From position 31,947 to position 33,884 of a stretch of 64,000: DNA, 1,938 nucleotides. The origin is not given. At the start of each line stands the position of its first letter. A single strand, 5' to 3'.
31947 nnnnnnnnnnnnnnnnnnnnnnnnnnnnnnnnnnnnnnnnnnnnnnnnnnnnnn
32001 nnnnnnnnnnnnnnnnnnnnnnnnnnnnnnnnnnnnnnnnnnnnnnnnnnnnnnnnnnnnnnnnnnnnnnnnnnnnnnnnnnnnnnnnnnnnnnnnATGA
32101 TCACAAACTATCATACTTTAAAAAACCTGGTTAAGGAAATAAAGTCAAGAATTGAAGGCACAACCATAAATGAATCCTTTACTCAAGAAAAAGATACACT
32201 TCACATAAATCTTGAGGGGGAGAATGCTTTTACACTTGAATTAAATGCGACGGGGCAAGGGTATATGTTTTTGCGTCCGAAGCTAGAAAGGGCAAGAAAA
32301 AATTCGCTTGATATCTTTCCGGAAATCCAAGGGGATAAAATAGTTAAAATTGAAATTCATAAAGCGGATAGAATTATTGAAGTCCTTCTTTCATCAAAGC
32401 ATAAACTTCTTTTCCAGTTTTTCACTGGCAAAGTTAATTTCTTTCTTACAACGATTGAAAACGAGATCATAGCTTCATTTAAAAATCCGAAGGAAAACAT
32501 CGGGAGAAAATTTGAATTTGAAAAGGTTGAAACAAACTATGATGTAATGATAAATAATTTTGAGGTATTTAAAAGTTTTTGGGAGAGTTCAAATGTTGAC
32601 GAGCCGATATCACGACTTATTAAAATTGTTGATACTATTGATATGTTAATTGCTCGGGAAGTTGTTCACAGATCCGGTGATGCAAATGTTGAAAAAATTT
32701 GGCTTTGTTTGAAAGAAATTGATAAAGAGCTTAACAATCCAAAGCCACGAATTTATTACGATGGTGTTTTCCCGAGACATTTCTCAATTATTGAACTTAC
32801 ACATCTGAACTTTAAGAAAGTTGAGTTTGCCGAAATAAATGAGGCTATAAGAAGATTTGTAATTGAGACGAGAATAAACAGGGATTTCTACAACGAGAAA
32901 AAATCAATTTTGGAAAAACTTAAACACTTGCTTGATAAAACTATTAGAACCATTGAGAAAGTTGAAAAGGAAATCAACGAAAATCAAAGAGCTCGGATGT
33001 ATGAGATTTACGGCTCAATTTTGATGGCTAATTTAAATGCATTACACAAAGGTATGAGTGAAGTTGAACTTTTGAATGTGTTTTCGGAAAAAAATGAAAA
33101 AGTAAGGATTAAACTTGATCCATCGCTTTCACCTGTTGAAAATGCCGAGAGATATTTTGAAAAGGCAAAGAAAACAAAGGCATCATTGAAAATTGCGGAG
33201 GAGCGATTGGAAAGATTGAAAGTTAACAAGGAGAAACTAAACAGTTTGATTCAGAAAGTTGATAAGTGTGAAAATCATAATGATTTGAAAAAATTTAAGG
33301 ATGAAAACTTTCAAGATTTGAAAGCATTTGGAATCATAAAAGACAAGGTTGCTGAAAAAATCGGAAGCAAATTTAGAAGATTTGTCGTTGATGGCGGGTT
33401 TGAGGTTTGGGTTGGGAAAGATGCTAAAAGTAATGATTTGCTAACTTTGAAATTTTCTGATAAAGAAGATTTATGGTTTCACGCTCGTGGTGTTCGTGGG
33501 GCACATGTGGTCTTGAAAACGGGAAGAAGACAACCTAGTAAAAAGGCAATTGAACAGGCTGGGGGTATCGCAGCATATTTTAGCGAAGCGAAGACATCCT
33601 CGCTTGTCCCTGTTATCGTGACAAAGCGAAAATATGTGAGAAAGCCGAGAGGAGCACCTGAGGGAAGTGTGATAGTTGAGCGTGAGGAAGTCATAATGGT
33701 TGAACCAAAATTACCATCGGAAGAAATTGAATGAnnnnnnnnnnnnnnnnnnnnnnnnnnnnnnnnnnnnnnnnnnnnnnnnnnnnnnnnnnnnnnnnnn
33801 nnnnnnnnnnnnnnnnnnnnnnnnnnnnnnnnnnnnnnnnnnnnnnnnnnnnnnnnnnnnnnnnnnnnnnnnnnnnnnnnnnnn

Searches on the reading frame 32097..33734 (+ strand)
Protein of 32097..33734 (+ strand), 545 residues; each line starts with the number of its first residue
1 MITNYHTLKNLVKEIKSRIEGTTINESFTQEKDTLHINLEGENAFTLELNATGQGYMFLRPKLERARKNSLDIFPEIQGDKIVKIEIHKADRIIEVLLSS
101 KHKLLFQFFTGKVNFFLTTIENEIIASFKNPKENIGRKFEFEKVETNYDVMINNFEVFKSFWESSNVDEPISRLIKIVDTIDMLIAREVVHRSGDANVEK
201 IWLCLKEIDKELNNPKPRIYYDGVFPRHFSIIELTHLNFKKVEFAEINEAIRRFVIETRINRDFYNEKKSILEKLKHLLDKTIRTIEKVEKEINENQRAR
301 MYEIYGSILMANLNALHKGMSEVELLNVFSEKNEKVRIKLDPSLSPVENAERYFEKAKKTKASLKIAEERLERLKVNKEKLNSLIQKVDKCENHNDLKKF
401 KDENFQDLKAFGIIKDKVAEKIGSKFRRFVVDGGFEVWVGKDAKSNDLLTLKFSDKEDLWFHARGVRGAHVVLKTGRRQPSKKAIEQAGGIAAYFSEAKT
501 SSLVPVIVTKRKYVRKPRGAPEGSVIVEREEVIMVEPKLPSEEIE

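Call 10: search_protein_families(library=pfam, proteins=[window:32097-33734:+])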
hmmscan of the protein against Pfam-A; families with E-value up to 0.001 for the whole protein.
window:32097-33734:+ (545 aa): 3 families
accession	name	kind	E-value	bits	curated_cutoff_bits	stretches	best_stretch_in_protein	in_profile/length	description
PF05833.16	NFACT_N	-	2.4e-48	165.5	31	1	7-403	4-436/456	NFACT N-terminal and middle domains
PF05670.18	NFACT-R_1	-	1.1e-12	48.9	29.8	1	425-526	1-109/112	NFACT protein RNA binding domain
PF18297.6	NFACT-R_2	-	2e-06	28.3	26.9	1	427-512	2-83/104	NFACT protein RNA binding domain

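Call 12: find_related_loci(query=window:32097-33734:+, collection=genome_contigs, flank=4000)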
Query window:32097-33734:+ (545 aa) in genome_contigs; peptide patterns used: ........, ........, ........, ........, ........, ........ (x = any residue, [..] = any of these).
70 stretches matched a pattern; 15 encode a relative of the query (tblastn E <= 1e-3); 15 distinct loci.
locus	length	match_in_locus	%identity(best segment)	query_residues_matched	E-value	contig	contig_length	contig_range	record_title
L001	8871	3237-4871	89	1-545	0e+0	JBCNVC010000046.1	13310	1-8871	MAG: Candidatus Kryptonium sp. isolate DT_Bin_37 contig46, whole genome shotgun sequence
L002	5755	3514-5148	78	1-545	0e+0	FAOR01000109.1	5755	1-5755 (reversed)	bacterium JGI-2 genome assembly JGI assembly, contig JGI2_Kryptonium_JGI_2_Jinze_NODE_2246_len_5755_cov_2_15121_ID_4491.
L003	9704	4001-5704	27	11-537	3e-46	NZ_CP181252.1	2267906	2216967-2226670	MAG: Sporanaerobacter sp. isolate UW_FK_SPOR1_1 chromosome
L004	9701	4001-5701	26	11-536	6e-47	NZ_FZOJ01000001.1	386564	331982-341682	Anaerovirgula multivorans strain SCA, whole genome shotgun sequence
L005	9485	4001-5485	28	57-537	7e-44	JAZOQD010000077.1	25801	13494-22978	MAG: Acutalibacteraceae bacterium isolate T1900045569_YK20190263.MAGScoT_cleanbin_000044 SGB_7964_k141_5677745, whole ge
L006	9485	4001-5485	30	77-536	8e-51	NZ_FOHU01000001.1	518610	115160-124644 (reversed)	Natronincola peptidivorans strain DSM 18979, whole genome shotgun sequence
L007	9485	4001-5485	28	57-537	2e-43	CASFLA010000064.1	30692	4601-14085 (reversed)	uncultured Oscillospiraceae bacterium isolate CO.O28.metabat-bins.260 genome assembly, contig: CO.O28.metabat-bins.260.f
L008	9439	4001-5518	27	57-538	2e-38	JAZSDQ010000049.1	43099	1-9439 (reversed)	MAG: Eubacteriales bacterium isolate T1900044596_TS20190062.MAGScoT_cleanbin_000010 SGB_666_k141_861018, whole genome sh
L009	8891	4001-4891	33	243-538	2e-32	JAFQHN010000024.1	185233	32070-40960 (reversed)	MAG: Bacillota bacterium isolate RGIG1825 Goat_Cecum-5__c627284, whole genome shotgun sequence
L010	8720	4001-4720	31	285-536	2e-29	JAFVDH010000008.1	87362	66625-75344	Bacterium isolate RGIG5066 Roe_deer_Rumen.Co__c258947, whole genome shotgun sequence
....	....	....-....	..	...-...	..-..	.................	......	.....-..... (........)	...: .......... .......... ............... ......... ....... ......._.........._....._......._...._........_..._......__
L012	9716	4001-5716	25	11-537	3e-34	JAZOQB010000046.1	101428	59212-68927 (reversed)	MAG: Eubacteriales bacterium isolate T1900045570_YK20190264.MAGScoT_cleanbin_000002 SGB_7970_k141_1272854, whole genome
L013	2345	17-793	30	269-526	3e-24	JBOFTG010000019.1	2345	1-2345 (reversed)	MAG: Fusobacteriaceae bacterium isolate WFFMC_MAG_636 k139_90542_flag=1_multi=3.0000_len=2345, whole genome shotgun sequ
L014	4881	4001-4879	23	216-471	2e-12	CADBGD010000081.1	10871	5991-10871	MAG: Ruminococcaceae bacterium isolate RUG13936 genome assembly, contig: RUG13936_asm_81, whole genome shotgun sequence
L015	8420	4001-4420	28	357-492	2e-4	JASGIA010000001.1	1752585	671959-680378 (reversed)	MAG: Anaerolineales bacterium isolate 5N243 JMF-2111-06-0005.ont.bin.243_0, whole genome shotgun sequence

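Call 34: find_homologous_proteins(query=window:32097-33734:+, max_evalue=1e-40)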
Query window:32097-33734:+ (545 aa): 562 proteins with E <= 1e-40 among 8000 candidates; the best 120 are listed.
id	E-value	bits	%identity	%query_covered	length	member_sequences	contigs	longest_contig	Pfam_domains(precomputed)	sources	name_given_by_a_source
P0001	0.0e+0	1186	100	100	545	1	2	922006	PF18297.7,PF05670.19,PF05833.17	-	-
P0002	0.0e+0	1184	100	100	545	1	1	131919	PF18297.7,PF05670.19,PF05833.17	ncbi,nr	ncbi:MAG: NFACT RNA binding domain-containing protein [Candidatus Kryptonium sp.]|nr:NFACT RNA bindi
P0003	0.0e+0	1069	89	100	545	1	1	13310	PF18297.7,PF05670.19,PF05833.17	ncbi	ncbi:MAG: NFACT RNA binding domain-containing protein [Candidatus Kryptonium sp.]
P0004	5.4e-280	948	78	100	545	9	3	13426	PF18297.7,PF05670.19,PF05833.17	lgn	-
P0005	7.9e-276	934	77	100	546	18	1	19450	PF18297.7,PF05670.19,PF05833.17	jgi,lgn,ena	-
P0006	2.4e-271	919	76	100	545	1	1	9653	PF18297.7,PF05670.19,PF05833.17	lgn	-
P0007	7.7e-264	894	73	100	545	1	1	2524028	PF18297.7,PF05670.19,PF05833.17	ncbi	-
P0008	1.3e-263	894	73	100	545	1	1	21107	PF18297.7,PF05670.19,PF05833.17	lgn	-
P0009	4.3e-260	882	72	100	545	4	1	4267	PF18297.7,PF05670.19,PF05833.17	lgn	-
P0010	2.9e-258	876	72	100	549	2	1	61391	PF18297.7,PF05670.19,PF05833.17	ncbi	-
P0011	1.0e-254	864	71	100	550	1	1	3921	PF18297.7,PF05670.19,PF05833.17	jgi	jgi:predicted ribosome quality control (RQC) complex YloA/Tae2 family protein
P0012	1.9e-254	863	70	100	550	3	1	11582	PF18297.7,PF05670.19,PF05833.17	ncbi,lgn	-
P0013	4.8e-254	862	69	100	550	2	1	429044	PF18297.7,PF05670.19,PF05833.17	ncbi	-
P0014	2.1e-252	857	71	100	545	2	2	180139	PF18297.7,PF05670.19,PF05833.17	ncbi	-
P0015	5.8e-252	855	71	100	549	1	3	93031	PF18297.7,PF05670.19,PF05833.17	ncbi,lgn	-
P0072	6.9e-178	611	65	80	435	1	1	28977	PF05833.17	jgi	jgi:predicted ribosome quality control (RQC) complex YloA/Tae2 family protein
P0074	3.1e-140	487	65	64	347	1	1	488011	PF05833.17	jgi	jgi:predicted ribosome quality control (RQC) complex YloA/Tae2 family protein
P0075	2.7e-108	381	40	99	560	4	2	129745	PF05670.19,PF05833.17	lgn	-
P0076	2.2e-107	378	40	99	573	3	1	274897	PF05670.19,PF05833.17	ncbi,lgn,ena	-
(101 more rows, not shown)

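Call 35: find_encoding_contigs(protein=P0007, flank=6000, max_places=2)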
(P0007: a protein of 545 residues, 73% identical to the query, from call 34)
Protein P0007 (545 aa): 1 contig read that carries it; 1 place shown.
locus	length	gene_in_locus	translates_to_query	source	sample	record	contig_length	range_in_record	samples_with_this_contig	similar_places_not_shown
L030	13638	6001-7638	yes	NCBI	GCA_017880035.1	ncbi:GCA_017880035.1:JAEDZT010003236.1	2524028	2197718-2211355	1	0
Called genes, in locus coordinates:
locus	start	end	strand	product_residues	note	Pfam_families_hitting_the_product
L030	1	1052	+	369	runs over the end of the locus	PF01168:Ala_racemase_N, PF00842:Ala_racemase_C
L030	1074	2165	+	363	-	PF00483:NTP_transferase, PF12804:NTP_transf_3, PF22640:ManC_GMP_beta-helix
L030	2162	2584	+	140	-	PF03330:DPBB_1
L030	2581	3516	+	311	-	PF02016:Peptidase_S66, PF17676:Peptidase_S66C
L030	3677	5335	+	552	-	-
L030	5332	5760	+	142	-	PF13581:HATPase_c_2, PF02518:HATPase_c (weak)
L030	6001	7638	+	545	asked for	PF05833:NFACT_N, PF05670:NFACT-R_1, PF18297:NFACT-R_2 (weak)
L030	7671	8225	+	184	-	PF01613:Flavin_Reduct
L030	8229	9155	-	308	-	-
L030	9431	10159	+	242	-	PF01551:Peptidase_M23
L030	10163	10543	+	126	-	PF04519:Bactofilin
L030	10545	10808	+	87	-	PF09527:ATPase_gene1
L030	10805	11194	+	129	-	-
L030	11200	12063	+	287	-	PF00119:ATP-synt_A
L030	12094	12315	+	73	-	PF00137:ATP-synt_C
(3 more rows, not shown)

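Call 36: find_encoding_contigs(protein=P0076, flank=6000, max_places=2)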
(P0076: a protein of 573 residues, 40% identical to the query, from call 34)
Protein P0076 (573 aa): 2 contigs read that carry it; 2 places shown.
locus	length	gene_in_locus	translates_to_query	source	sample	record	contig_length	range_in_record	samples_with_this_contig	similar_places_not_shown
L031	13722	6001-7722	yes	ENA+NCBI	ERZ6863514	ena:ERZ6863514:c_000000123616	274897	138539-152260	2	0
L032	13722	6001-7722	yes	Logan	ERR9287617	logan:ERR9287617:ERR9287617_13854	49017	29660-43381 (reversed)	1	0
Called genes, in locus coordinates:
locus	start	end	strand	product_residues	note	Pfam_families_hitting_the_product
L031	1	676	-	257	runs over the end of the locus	PF14371:DUF4412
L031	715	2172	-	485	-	PF00772:DnaB, PF03796:DnaB_C, PF13481:AAA_25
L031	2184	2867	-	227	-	PF03167:UDG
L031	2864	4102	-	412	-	PF02441:Flavoprotein, PF04127:DFP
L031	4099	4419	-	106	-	PF01192:RNA_pol_Rpb6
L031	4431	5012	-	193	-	PF03215:Rad17 (weak), PF20720:nSTAND3 (faint), PF00625:Guanylate_kin, PF13238:AAA_18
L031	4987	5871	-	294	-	PF03755:YicC-like_N, PF08340:YicC-like_C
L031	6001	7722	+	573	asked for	PF05833:NFACT_N, PF05670:NFACT-R_1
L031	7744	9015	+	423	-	-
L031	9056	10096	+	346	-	PF05496:RuvB_N, PF06068:TIP49 (faint), PF20720:nSTAND3 (faint), PF00004:AAA, PF07728:AAA_5, PF17864:AAA_lid_4, PF05491:WHD_RuvB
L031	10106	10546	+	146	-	PF03479:PCC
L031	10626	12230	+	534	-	PF00171:Aldedh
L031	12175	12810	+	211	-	PF02245:Pur_DNA_glyco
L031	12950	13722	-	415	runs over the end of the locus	PF00871:Acetate_kinase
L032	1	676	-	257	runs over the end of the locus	PF14371:DUF4412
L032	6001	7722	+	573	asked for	PF05833:NFACT_N, PF05670:NFACT-R_1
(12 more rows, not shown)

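Call 37: find_encoding_contigs(protein=P0075, flank=6000, max_places=2)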
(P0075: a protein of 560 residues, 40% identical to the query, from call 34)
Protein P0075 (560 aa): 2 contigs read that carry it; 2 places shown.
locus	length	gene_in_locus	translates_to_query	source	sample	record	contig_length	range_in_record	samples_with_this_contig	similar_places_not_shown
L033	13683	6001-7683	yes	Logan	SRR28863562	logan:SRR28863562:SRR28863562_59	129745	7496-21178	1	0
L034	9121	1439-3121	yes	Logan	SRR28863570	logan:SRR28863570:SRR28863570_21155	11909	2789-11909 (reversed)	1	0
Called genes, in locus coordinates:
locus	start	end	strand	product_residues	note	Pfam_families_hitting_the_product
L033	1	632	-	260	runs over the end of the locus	PF14371:DUF4412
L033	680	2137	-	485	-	PF00772:DnaB, PF03796:DnaB_C, PF13481:AAA_25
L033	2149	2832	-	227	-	PF03167:UDG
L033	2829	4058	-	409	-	PF02441:Flavoprotein, PF04127:DFP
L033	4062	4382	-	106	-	PF01192:RNA_pol_Rpb6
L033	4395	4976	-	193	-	PF03215:Rad17 (weak), PF00625:Guanylate_kin, PF13238:AAA_18 (weak)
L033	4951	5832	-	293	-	PF03755:YicC-like_N, PF08340:YicC-like_C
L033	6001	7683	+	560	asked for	PF05833:NFACT_N, PF05670:NFACT-R_1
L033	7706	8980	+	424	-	-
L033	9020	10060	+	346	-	PF08298:AAA_PrkA (faint), PF13173:AAA_14 (faint), PF05496:RuvB_N, PF06068:TIP49 (faint), PF00004:AAA, PF07728:AAA_5, PF17864:AAA_lid_4, PF05491:WHD_RuvB, +4 more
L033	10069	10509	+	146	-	PF03479:PCC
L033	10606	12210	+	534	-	PF00171:Aldedh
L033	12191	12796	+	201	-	PF02245:Pur_DNA_glyco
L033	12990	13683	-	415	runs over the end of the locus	PF00871:Acetate_kinase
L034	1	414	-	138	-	?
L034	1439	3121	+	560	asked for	PF05833:NFACT_N, PF05670:NFACT-R_1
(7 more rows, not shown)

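Call 85: find_encoding_contigs(protein=P0074, flank=2500, max_places=1)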
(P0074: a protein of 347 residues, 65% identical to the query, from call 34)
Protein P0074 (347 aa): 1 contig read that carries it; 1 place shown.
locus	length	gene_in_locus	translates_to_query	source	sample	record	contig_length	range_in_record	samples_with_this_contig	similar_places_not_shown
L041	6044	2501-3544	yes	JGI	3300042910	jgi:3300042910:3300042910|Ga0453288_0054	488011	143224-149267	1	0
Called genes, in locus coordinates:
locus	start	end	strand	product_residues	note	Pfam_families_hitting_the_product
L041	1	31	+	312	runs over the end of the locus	PF02016:Peptidase_S66, PF17676:Peptidase_S66C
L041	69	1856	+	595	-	-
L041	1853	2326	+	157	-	PF13581:HATPase_c_2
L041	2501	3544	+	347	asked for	PF05833:NFACT_N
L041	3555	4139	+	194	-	PF05670:NFACT-R_1, PF18297:NFACT-R_2 (weak)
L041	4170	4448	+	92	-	PF01613:Flavin_Reduct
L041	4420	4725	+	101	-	PF01613:Flavin_Reduct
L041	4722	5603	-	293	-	-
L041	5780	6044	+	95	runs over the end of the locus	PF00111:Fer2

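Call 86: find_encoding_contigs(protein=P0072, flank=2500, max_places=1)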
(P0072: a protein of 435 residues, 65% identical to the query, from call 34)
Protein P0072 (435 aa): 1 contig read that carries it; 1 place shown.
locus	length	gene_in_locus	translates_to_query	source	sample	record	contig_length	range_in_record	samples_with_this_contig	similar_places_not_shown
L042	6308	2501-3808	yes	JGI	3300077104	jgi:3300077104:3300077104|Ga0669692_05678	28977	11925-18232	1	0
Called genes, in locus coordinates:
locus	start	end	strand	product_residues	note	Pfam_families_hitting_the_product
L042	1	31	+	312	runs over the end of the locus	PF02016:Peptidase_S66, PF17676:Peptidase_S66C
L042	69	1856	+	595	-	-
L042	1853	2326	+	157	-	PF13581:HATPase_c_2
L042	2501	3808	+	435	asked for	PF05833:NFACT_N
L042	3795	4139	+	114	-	PF05670:NFACT-R_1, PF18297:NFACT-R_2 (weak)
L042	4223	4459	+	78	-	PF01613:Flavin_Reduct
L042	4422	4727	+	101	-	PF01613:Flavin_Reduct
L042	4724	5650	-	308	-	-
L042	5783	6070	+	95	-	PF00111:Fer2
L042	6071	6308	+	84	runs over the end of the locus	-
